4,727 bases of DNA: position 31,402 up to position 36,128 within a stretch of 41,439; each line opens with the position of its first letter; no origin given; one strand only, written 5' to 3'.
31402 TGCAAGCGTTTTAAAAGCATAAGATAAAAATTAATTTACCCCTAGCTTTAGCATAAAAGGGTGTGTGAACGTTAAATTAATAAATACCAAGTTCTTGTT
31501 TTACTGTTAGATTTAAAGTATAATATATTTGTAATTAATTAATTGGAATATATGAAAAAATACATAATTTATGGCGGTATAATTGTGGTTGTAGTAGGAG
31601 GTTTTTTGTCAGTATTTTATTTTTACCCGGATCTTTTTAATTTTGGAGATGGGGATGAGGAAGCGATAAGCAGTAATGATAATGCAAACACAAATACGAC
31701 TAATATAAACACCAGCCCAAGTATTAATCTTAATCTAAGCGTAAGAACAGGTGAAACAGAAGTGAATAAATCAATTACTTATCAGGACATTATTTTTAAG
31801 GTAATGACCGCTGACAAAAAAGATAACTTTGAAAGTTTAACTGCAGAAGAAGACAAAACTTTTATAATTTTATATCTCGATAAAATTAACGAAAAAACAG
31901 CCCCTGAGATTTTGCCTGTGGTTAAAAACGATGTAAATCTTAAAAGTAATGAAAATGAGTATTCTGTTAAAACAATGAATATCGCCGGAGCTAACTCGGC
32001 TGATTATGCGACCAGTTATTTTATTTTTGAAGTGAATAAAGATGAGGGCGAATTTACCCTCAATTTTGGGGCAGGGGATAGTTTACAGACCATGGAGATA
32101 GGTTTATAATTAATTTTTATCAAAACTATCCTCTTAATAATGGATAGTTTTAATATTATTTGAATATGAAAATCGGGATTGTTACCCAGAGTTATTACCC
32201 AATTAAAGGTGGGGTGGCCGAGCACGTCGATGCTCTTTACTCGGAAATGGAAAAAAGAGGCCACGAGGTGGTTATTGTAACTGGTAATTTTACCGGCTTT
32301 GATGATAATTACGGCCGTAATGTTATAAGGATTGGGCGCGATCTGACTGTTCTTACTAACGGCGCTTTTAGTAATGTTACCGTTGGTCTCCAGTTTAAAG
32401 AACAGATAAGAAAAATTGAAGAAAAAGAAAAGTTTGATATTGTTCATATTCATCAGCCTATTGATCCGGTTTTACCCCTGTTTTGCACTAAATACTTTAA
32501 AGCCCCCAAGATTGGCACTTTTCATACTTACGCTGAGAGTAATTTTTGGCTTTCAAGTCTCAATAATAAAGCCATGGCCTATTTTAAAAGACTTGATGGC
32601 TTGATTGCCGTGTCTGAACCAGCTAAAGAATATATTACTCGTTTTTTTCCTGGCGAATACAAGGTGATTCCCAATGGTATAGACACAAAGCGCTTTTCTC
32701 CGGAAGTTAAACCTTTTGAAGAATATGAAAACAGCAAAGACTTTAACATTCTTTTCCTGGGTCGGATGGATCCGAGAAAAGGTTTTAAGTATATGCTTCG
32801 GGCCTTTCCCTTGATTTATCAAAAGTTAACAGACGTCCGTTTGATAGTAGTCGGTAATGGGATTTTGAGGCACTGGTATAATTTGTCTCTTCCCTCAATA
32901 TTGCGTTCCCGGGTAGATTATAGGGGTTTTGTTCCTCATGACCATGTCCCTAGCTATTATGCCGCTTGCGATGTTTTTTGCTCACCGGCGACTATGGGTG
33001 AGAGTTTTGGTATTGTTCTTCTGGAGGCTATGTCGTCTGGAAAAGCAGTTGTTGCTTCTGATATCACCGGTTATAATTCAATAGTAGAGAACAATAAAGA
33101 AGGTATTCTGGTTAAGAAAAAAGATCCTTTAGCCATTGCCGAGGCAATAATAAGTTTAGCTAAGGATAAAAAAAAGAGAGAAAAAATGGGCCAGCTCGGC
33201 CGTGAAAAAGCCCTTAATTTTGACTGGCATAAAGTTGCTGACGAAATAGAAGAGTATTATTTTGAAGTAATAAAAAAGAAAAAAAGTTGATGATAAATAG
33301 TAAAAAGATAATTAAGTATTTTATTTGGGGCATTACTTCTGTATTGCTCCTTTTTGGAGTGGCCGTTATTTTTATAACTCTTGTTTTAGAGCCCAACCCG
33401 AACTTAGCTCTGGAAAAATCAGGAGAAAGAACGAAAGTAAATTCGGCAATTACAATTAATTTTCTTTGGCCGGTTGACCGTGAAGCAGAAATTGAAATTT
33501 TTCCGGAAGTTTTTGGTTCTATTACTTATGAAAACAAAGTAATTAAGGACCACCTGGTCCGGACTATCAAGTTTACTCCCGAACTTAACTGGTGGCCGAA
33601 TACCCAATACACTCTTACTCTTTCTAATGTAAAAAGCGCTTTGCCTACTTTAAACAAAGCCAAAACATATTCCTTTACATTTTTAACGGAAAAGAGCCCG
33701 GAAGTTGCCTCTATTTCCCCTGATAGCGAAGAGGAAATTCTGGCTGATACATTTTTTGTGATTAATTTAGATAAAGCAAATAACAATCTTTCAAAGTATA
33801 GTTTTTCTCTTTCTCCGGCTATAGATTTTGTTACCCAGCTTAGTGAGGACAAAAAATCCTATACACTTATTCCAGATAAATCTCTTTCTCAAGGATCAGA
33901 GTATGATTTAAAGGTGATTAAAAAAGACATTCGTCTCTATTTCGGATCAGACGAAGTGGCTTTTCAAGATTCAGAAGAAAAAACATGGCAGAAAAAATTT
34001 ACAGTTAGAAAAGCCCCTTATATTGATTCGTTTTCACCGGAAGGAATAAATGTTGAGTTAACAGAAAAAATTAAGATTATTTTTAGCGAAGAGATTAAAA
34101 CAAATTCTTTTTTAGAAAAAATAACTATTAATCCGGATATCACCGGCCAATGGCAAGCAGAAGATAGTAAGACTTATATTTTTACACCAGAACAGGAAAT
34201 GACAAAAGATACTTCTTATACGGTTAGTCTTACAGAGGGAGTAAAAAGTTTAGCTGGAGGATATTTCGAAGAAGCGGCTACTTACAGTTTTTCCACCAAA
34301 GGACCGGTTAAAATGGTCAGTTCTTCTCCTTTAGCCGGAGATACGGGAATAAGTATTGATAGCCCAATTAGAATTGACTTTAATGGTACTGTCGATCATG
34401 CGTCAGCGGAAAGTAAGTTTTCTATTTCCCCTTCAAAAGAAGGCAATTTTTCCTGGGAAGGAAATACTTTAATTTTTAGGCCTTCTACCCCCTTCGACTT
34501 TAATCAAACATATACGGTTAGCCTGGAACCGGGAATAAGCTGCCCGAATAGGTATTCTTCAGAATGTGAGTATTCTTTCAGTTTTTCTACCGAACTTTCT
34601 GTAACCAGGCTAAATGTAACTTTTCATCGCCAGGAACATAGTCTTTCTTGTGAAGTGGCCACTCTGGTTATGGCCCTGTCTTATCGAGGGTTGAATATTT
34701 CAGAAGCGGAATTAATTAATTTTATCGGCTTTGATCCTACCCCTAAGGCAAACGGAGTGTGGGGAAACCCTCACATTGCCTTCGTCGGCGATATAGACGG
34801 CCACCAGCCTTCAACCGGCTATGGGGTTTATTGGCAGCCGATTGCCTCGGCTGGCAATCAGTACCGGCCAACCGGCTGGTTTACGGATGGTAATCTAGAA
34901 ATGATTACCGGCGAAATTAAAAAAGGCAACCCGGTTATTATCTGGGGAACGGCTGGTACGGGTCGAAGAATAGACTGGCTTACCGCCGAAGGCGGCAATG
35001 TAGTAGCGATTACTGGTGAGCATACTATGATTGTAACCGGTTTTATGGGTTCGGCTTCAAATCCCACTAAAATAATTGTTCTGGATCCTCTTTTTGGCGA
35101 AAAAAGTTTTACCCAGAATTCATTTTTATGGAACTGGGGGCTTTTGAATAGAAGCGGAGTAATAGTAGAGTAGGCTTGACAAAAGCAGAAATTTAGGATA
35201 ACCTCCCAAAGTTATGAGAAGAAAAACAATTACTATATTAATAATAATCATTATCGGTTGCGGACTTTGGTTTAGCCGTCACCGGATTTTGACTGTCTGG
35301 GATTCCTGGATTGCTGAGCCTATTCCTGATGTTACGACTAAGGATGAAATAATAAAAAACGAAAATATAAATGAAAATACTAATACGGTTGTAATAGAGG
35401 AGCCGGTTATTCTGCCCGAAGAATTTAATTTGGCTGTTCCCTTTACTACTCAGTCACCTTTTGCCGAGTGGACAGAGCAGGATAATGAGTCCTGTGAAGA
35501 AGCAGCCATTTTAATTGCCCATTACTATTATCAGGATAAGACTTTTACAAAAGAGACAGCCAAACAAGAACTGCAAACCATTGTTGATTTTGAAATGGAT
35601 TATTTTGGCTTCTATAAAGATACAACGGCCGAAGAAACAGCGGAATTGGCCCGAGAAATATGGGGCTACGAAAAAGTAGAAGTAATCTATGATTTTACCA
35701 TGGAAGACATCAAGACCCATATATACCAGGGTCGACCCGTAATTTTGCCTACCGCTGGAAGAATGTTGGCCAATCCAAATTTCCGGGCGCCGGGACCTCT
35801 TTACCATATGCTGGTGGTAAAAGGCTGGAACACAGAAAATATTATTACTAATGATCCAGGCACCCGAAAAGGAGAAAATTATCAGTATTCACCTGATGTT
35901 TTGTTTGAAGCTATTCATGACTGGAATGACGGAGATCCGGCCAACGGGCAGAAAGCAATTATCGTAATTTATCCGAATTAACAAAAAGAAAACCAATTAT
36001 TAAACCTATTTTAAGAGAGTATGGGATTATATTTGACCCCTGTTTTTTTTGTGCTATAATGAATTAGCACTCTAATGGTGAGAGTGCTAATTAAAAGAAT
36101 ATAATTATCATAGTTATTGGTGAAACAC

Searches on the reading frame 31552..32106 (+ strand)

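Call 5: search_protein_families(library=pfam, proteins=[window:31552-32106:+], max_evalue=0.1)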
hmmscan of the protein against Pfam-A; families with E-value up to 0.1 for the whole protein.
window:31552-32106:+ (185 aa): 0 families

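Call 6: search_protein_families(library=ncbifam, proteins=[window:31552-32106:+], max_evalue=0.1)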
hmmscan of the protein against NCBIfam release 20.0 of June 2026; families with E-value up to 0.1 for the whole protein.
window:31552-32106:+ (185 aa): 1 family
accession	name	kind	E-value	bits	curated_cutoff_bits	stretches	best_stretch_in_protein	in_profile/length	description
NF041479.2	spor_membprot_YtrI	equivalog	0.033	14.1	125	1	13-115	19-116/166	sporulation membrane protein YtrI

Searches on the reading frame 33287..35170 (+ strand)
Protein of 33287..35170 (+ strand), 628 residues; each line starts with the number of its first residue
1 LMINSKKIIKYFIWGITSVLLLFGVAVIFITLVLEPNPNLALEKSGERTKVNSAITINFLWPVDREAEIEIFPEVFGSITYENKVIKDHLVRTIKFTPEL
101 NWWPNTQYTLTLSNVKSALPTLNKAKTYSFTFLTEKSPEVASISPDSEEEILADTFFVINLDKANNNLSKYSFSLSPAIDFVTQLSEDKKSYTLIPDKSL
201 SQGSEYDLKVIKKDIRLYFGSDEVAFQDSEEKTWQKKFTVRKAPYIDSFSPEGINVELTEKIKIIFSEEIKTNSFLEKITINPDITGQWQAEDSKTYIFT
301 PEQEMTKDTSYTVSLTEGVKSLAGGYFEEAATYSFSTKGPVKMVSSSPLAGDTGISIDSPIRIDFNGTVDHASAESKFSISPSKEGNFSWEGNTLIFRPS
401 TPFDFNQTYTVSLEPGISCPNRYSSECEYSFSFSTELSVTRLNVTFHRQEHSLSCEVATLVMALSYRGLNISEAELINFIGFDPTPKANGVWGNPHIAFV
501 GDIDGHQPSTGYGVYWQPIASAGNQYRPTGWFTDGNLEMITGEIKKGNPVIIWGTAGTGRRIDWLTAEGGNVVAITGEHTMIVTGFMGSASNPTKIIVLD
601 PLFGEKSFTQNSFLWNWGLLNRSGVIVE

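Call 5: search_protein_families(library=pfam, proteins=[window:33287-35170:+], max_evalue=0.1)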
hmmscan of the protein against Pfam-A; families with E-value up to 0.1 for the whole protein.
window:33287-35170:+ (628 aa): 2 families
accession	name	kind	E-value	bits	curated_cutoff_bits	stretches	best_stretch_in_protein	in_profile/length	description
PF13205.12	Big_5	-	7.5e-36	123.5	23.6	3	242-337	3-105/105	Bacterial Ig-like domain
PF13529.12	Peptidase_C39_2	-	5.4e-19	69.6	24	1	442-601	1-142/143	Peptidase_C39 like family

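Call 6: search_protein_families(library=ncbifam, proteins=[window:33287-35170:+], max_evalue=0.1)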
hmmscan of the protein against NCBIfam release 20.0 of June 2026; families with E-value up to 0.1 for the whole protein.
window:33287-35170:+ (628 aa): 0 families

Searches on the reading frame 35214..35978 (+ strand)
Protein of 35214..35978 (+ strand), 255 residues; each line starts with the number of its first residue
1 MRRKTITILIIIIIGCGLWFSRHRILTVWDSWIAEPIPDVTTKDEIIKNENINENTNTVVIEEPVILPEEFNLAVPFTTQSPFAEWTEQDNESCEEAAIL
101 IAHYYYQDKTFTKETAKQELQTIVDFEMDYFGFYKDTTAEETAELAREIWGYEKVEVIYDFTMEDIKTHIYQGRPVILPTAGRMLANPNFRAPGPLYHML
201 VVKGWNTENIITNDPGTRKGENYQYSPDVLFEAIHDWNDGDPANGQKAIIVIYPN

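Call 5: search_protein_families(library=pfam, proteins=[window:35214-35978:+], max_evalue=0.1)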
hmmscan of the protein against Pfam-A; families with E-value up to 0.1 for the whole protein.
window:35214-35978:+ (255 aa): 1 family
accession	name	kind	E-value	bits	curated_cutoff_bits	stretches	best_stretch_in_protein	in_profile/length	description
PF13529.12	Peptidase_C39_2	-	1.5e-09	39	24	1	75-215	3-142/143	Peptidase_C39 like family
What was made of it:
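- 35214..35981 (+): p7: MRRK leader, helix with a lipobox-like IIIGC, a short spacer containing NTNT and a Peptidase_C39_2 domain. It has the same design but not the MNQKG leader. Call 5: PF13529, 1.5e-9.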

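Call 6: search_protein_families(library=ncbifam, proteins=[window:35214-35978:+], max_evalue=0.1)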
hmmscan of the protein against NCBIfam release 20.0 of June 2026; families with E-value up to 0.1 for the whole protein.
window:35214-35978:+ (255 aa): 0 families
